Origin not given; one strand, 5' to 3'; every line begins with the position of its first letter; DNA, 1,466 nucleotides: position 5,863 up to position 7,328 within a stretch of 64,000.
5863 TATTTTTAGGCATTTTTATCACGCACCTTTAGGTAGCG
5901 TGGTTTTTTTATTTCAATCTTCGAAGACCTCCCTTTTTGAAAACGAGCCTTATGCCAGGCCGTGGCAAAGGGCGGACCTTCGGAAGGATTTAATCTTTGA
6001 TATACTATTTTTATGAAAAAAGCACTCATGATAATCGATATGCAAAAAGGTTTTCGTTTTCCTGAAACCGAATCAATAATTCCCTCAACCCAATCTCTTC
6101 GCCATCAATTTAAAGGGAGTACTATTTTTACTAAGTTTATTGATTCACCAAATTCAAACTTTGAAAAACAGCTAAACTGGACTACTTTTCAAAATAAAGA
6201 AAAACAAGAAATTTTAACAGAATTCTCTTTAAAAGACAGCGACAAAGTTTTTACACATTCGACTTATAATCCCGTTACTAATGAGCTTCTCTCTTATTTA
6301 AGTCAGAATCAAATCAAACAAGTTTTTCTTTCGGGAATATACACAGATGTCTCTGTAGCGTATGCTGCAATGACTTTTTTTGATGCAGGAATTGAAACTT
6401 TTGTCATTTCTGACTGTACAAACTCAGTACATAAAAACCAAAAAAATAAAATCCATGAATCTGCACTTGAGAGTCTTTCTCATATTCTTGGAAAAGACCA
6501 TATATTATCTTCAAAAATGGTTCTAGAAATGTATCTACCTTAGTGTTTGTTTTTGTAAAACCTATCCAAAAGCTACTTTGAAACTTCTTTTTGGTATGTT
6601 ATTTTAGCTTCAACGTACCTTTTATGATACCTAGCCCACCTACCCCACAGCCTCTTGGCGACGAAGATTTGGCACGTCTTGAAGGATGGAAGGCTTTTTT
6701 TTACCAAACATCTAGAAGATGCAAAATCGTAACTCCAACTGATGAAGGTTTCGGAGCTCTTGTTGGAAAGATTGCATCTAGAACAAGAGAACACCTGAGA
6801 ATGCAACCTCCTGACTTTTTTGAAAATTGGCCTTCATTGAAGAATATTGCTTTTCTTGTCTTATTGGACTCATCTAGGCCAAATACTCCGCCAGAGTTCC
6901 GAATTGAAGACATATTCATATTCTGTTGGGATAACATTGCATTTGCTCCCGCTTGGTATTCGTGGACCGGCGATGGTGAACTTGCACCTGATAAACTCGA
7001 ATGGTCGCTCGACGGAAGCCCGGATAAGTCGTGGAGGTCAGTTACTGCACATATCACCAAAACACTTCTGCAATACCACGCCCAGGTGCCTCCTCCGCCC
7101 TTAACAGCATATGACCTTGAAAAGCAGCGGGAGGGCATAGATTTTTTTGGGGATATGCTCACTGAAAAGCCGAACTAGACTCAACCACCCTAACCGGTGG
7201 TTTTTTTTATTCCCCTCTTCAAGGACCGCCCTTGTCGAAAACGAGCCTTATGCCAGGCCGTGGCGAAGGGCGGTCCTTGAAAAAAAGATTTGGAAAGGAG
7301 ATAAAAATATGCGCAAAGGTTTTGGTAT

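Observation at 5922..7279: Two copies of a conserved hairpin element with an identical 28-nt core and compensatory stem changes, each upstream of a gene (isochorismatase-family hydrolase; NUDIX)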

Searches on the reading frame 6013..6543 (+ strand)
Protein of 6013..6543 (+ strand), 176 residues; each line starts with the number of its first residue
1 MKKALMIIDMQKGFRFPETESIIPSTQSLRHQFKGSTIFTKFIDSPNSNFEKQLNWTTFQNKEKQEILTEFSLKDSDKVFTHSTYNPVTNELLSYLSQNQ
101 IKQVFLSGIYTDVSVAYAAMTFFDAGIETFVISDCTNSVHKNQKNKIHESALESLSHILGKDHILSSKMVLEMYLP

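Call 15: search_protein_families(library=pfam, proteins=[window:6013-6543:+], max_evalue=0.01)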
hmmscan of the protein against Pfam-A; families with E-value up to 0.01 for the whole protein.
window:6013-6543:+ (176 aa): 1 family
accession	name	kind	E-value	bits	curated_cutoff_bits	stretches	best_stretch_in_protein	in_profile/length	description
PF00857.26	Isochorismatase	-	2.1e-24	87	27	1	4-147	2-159/175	Isochorismatase domain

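Call 40: find_homologous_proteins(query=window:6013-6543:+, max_evalue=0.00001)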
Query window:6013-6543:+ (176 aa): 16 proteins with E <= 0.00001 among 79 candidates.
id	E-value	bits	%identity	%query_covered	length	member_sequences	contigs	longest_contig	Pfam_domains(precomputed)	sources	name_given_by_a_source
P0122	7.7e-109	379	99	100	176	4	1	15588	PF00857.27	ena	-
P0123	4.3e-57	210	56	97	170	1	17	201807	PF00857.27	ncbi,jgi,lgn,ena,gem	-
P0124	3.9e-54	201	58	91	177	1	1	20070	PF00857.27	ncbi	-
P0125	4.8e-54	201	57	95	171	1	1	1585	PF00857.27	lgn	-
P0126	4.5e-50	188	52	96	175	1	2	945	PF00857.27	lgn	-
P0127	7.5e-42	161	48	94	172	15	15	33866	PF00857.27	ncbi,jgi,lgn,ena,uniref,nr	ncbi:cysteine hydrolase [Candidatus Falkowbacteria bacterium]|uniref:Isochorismatase n=1 Tax=Candida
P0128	7.9e-42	161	47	94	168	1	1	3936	PF00857.27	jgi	-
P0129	8.5e-42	161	47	94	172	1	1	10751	PF00857.27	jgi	-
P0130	1.1e-41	160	48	94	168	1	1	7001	PF00857.27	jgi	-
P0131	1.2e-41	160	48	94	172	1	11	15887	PF00857.27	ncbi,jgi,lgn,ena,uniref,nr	ncbi:isochorismatase [Candidatus Falkowbacteria bacterium CG_4_9_14_3_um_filter_38_19]|uniref:Isocho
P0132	1.2e-41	160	48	94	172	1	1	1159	PF00857.27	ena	-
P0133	5.7e-41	158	48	91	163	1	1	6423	PF00857.27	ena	-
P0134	8.0e-41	158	49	91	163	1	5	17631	PF00857.27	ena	-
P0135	1.0e-40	157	48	94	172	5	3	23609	PF00857.27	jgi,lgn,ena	-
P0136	1.5e-40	157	48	91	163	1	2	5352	PF00857.27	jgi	-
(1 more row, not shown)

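Call 41: find_encoding_contigs(protein=P0123, flank=4000, max_places=3)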
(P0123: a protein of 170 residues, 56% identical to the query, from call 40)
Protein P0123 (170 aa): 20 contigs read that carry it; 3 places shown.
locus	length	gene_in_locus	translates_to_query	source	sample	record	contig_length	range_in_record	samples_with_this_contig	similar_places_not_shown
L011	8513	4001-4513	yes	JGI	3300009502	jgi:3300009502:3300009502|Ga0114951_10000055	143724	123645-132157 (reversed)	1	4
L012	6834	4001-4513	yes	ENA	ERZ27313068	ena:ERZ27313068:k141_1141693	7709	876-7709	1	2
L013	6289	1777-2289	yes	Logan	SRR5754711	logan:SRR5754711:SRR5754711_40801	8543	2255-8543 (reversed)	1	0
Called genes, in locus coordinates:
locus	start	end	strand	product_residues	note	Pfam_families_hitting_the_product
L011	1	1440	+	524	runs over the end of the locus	PF01555:N6_N4_Mtase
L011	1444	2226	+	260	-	PF09520:HinfI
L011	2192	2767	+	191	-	PF01765:RRF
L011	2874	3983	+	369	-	PF02163:Peptidase_M50, PF13180:PDZ_2 (faint), PF00595:PDZ (weak), PF17820:PDZ_6 (weak)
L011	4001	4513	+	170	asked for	PF00857:Isochorismatase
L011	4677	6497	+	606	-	PF00009:GTP_EFTU, PF01926:MMR_HSR1 (weak), PF22042:EF-G_D2, PF03144:GTP_EFTU_D2, PF00679:EFG_C, PF21018:BipA_C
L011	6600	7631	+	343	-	PF04545:Sigma70_r4, PF05066:HARE-HTH (weak)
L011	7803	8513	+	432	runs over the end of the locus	-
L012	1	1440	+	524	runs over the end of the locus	PF01555:N6_N4_Mtase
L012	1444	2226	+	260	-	PF09520:HinfI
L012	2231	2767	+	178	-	PF01765:RRF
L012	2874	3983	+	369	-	PF02163:Peptidase_M50, PF13180:PDZ_2 (faint), PF00595:PDZ (weak), PF17820:PDZ_6 (weak)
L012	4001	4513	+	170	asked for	PF00857:Isochorismatase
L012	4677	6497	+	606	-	PF00009:GTP_EFTU, PF01926:MMR_HSR1 (weak), PF22042:EF-G_D2, PF03144:GTP_EFTU_D2, PF00679:EFG_C, PF21018:BipA_C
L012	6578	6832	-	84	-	?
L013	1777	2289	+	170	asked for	PF00857:Isochorismatase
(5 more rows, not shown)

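Call 42: find_encoding_contigs(protein=P0124, flank=4000, max_places=2)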
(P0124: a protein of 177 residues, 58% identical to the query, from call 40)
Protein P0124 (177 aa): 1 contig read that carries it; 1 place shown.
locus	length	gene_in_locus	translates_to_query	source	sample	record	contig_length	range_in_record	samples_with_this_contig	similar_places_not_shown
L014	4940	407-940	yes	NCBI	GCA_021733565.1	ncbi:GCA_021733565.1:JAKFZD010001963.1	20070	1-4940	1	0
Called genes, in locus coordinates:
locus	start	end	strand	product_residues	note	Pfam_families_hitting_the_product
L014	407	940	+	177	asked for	PF00857:Isochorismatase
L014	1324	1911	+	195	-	PF13508:Acetyltransf_7 (faint)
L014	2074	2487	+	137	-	-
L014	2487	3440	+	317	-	PF03462:PCRF, PF00472:RF-1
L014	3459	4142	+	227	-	PF00931:NB-ARC (faint), PF02463:SMC_N (weak), PF00005:ABC_tran, PF13304:AAA_21 (faint)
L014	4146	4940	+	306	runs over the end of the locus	PF18075:FtsX_ECD, PF02687:FtsX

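Call 43: find_encoding_contigs(protein=P0125, flank=4000, max_places=2)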
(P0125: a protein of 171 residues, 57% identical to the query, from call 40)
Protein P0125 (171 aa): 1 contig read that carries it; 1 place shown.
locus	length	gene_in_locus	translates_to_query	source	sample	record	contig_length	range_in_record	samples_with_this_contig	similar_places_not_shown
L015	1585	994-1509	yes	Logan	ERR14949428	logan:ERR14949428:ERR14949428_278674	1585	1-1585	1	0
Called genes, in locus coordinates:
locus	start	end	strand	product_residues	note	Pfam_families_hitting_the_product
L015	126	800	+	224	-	PF14528:LAGLIDADG_3 (weak)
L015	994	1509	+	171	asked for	PF00857:Isochorismatase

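Call 63: search_protein_families(library=ncbifam, proteins=[window:6013-6543:+], max_evalue=0.001)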
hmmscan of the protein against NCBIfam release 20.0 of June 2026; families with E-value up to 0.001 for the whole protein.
window:6013-6543:+ (176 aa): 3 families
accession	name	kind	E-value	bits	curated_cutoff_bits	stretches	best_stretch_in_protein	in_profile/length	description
NF050097.1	BiurAmidohydBiuH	equivalog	2.7e-06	27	370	1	91-145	141-195/221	biuret amidohydrolase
NF041461.1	C_hydro_YcaC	equivalog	3.3e-06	26.8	310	1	92-146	93-147/201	isochorismate family cysteine hydrolase YcaC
NF008623.0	PRK11609.1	equivalog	4.6e-05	23.3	174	1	89-154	131-194/213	bifunctional nicotinamidase/pyrazinamidase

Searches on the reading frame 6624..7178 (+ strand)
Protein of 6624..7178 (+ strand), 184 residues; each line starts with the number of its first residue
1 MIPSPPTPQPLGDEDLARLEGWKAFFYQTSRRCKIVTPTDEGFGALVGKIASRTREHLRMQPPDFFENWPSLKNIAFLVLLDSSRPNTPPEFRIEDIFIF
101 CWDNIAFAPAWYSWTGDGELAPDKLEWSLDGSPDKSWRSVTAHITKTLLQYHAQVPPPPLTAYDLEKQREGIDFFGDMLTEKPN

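Call 15: search_protein_families(library=pfam, proteins=[window:6624-7178:+], max_evalue=0.01)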
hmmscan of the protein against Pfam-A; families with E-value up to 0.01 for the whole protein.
window:6624-7178:+ (184 aa): 0 families

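Call 22: find_homologous_proteins(query=window:6624-7178:+, max_evalue=0.001)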
Query window:6624-7178:+ (184 aa): 1 proteins with E <= 0.001 among 133 candidates.
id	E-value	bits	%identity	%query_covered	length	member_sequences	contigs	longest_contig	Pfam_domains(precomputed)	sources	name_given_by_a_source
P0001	3.7e-125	433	100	100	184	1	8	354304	-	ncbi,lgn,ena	-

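Call 35: list_cluster_members(proteins=[P0001, P0002])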
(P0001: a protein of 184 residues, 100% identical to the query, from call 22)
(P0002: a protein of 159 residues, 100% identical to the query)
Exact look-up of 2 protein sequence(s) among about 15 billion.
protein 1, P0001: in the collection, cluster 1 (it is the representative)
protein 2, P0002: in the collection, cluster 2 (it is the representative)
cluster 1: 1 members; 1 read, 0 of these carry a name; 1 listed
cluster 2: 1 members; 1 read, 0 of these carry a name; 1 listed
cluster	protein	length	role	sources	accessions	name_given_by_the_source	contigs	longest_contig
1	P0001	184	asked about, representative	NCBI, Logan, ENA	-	-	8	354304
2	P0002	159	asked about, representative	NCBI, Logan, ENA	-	-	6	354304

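Call 63: search_protein_families(library=ncbifam, proteins=[window:6624-7178:+], max_evalue=0.001)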
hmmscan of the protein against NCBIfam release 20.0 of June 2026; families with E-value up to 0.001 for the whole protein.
window:6624-7178:+ (184 aa): 0 families
